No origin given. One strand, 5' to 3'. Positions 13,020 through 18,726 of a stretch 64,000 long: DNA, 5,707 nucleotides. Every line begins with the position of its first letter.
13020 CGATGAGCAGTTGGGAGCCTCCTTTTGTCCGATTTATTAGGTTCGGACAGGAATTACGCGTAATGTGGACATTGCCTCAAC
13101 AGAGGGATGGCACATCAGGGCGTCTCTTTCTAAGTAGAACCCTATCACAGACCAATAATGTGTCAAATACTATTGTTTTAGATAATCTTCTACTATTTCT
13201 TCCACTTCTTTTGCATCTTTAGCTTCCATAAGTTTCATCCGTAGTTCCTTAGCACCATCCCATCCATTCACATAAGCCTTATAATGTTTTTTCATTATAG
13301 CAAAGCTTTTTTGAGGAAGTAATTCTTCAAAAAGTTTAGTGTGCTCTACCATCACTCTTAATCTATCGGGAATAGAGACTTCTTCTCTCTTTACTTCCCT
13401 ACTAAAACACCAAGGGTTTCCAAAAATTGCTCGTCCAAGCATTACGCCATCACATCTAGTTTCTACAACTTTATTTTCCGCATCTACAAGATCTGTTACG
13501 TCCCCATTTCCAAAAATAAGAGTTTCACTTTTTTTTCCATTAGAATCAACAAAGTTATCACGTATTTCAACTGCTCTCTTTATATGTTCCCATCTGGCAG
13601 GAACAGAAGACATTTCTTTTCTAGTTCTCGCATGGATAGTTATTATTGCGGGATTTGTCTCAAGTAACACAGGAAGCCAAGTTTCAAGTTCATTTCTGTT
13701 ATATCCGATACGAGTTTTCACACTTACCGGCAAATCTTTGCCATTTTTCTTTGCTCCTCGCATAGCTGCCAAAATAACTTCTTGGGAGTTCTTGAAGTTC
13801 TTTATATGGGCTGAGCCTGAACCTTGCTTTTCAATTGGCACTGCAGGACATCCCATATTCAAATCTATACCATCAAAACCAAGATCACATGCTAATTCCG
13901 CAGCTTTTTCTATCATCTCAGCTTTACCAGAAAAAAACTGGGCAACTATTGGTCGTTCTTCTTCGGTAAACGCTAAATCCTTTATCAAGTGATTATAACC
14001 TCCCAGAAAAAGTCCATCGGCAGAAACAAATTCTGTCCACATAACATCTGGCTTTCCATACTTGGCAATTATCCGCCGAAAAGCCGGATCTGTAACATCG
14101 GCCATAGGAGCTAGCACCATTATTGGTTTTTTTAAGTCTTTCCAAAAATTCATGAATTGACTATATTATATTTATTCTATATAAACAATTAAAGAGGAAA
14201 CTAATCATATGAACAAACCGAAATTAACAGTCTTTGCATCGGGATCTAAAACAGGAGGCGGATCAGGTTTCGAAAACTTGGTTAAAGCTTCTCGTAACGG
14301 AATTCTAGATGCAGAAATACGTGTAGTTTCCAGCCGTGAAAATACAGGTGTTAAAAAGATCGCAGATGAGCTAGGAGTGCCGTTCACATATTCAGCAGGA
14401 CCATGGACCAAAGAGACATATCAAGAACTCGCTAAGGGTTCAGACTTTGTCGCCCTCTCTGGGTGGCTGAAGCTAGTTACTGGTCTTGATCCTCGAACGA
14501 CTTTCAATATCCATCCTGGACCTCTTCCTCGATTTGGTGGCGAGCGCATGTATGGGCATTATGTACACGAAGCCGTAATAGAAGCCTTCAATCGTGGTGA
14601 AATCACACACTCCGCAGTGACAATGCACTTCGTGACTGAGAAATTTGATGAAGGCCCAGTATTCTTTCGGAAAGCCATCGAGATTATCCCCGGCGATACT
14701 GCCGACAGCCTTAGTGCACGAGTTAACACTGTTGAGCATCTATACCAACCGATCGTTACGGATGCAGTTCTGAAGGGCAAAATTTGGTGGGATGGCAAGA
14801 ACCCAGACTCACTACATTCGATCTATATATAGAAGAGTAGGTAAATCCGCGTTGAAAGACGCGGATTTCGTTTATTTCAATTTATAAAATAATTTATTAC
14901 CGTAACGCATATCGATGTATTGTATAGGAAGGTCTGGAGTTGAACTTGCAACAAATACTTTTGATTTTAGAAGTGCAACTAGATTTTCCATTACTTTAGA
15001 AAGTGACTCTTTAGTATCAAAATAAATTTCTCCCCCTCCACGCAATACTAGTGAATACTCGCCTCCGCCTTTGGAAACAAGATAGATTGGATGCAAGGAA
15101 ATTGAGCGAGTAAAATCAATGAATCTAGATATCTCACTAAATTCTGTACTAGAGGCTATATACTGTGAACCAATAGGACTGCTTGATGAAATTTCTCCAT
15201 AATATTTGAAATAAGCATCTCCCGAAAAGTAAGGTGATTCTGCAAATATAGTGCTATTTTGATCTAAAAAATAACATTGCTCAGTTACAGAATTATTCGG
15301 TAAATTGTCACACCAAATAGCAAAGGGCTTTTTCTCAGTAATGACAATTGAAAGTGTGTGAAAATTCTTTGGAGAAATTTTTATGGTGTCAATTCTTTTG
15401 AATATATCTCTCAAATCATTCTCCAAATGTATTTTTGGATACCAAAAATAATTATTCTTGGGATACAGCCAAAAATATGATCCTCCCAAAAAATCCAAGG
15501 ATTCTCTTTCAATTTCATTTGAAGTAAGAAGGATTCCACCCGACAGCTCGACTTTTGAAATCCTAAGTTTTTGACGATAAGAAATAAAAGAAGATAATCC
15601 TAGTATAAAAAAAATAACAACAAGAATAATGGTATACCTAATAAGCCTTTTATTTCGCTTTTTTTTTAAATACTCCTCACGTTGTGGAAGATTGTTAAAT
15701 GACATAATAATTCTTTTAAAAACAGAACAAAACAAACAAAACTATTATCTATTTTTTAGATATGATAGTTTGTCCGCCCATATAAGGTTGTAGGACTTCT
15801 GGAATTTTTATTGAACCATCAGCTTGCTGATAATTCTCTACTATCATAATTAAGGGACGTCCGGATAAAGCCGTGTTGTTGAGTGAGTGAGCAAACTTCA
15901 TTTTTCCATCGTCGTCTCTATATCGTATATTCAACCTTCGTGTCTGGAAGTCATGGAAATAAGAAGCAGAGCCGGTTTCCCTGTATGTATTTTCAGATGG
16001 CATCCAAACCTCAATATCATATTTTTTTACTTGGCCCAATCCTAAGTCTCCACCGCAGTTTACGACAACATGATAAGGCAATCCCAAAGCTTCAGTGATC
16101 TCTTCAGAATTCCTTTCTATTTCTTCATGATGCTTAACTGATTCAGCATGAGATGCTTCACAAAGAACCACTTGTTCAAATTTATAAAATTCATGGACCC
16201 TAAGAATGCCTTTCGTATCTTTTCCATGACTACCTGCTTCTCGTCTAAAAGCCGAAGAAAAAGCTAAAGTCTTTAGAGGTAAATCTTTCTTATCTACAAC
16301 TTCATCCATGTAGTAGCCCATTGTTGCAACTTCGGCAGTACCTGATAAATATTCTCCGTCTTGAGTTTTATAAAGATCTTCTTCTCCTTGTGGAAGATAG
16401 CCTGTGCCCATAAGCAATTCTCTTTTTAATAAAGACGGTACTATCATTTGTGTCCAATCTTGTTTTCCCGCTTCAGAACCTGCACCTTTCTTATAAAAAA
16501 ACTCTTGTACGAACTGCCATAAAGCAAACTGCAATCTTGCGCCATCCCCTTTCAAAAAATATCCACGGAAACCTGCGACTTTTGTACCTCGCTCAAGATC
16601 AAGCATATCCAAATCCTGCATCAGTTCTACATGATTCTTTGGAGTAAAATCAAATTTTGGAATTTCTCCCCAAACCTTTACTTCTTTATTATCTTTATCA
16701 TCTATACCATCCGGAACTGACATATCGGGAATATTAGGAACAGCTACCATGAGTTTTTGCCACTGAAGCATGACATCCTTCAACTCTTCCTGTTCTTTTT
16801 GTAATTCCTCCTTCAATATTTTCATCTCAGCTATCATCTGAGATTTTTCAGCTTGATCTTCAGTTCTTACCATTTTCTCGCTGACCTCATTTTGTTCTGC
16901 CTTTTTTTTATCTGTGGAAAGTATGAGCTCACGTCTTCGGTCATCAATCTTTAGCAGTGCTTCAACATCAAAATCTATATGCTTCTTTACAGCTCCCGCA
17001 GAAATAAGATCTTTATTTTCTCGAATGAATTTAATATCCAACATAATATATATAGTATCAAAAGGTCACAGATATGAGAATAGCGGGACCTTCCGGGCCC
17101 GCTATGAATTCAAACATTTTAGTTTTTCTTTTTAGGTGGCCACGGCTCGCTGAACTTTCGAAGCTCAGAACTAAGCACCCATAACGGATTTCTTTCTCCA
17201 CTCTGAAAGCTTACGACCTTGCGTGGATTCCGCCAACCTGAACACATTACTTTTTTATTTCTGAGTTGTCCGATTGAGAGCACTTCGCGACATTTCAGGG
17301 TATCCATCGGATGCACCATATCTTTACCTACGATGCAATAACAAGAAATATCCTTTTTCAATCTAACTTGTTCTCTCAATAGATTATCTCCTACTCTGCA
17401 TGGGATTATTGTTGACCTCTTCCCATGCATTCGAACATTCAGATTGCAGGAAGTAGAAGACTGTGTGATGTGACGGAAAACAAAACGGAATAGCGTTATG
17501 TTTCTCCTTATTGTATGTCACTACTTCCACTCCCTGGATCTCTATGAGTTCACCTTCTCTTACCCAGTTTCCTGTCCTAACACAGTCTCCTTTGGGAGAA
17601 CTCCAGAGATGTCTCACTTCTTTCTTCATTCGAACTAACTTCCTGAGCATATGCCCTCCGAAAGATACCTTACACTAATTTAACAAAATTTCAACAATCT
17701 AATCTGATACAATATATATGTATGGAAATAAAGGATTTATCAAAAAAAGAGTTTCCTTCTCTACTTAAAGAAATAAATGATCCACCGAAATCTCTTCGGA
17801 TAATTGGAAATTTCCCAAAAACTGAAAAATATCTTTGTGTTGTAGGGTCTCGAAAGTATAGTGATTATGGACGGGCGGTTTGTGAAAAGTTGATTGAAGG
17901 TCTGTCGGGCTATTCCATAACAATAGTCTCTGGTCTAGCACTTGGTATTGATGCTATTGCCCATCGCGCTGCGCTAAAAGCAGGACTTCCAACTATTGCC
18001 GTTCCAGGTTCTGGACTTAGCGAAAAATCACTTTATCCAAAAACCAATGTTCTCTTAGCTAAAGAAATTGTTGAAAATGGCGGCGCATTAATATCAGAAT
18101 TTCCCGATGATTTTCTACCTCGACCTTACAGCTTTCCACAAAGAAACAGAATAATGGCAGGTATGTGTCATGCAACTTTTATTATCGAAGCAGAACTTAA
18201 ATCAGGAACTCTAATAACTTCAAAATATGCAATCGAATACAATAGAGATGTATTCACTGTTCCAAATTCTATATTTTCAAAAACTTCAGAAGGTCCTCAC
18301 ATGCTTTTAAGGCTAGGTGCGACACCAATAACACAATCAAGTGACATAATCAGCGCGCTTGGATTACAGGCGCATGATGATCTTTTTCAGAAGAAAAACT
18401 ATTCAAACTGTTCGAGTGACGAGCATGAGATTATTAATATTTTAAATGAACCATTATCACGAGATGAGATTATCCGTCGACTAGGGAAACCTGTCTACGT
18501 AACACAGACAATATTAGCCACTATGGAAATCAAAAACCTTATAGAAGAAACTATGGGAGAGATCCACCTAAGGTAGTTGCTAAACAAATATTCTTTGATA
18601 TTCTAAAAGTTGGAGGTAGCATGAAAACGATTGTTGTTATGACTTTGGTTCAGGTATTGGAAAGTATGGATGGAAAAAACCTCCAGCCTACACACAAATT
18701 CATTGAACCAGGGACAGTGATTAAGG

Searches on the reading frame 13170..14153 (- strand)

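Call 46: search_protein_families(library=pfam, proteins=[window:13170-14153:-], max_evalue=0.001)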
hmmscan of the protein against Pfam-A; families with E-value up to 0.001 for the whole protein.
window:13170-14153:- (327 aa): 1 family
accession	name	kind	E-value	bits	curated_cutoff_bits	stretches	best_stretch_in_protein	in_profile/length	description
PF01207.24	Dus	-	2.5e-54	184.9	20.4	1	14-324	2-306/311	Dihydrouridine synthase (Dus)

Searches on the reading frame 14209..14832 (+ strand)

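Call 48: search_protein_families(library=pfam, proteins=[window:14209-14832:+], max_evalue=0.001)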
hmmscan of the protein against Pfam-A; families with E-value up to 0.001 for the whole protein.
window:14209-14832:+ (207 aa): 1 family
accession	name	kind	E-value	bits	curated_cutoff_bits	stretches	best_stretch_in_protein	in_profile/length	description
PF00551.24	Formyl_trans_N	-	1.2e-15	58.2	26.1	1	15-178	8-175/181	Formyl transferase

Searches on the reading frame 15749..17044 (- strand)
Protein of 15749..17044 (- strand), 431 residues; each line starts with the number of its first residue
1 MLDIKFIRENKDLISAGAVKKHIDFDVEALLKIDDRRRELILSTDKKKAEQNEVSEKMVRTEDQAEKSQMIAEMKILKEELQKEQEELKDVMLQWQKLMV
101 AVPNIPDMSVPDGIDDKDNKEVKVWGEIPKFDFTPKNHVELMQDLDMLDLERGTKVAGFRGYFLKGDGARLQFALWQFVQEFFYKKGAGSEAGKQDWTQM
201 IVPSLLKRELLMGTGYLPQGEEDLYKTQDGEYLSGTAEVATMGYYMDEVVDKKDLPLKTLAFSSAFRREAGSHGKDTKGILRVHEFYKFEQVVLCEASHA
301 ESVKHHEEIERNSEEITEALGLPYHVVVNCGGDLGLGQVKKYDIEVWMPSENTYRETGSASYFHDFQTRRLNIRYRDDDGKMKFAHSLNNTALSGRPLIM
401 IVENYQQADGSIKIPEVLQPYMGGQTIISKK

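Call 7: search_protein_families(library=pfam, proteins=[window:15749-17044:-], max_evalue=0.01)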
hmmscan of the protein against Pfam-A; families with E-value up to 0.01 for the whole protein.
window:15749-17044:- (431 aa): 2 families
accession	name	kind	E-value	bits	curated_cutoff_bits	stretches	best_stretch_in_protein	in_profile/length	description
PF00587.30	tRNA-synt_2b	-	4.1e-32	112.1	29.3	1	231-405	11-179/179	tRNA synthetase class II core domain (G, H, P, S and T)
PF02403.27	Seryl_tRNA_N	-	1.4e-19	70.8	28.2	1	1-106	1-108/108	Seryl-tRNA synthetase N-terminal domain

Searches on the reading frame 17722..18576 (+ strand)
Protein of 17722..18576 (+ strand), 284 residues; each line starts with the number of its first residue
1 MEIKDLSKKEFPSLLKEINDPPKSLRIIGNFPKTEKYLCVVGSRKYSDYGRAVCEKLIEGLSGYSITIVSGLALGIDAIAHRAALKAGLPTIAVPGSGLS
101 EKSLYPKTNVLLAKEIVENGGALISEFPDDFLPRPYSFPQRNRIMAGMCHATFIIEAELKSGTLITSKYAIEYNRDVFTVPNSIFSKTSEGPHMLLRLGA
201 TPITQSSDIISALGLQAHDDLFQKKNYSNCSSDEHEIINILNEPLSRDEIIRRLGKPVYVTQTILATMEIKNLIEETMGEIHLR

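Call 48: search_protein_families(library=pfam, proteins=[window:17722-18576:+], max_evalue=0.001)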
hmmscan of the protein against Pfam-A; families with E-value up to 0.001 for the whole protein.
window:17722-18576:+ (284 aa): 2 families
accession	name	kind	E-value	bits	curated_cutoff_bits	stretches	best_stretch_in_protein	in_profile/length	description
PF02481.21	DNA_processg_A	-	8e-66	221.7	29.6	1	6-204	12-211/212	DNA recombination-mediator protein A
PF17782.7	DprA_WH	-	1.1e-05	25.8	22.9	1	232-277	12-58/61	DprA winged helix domain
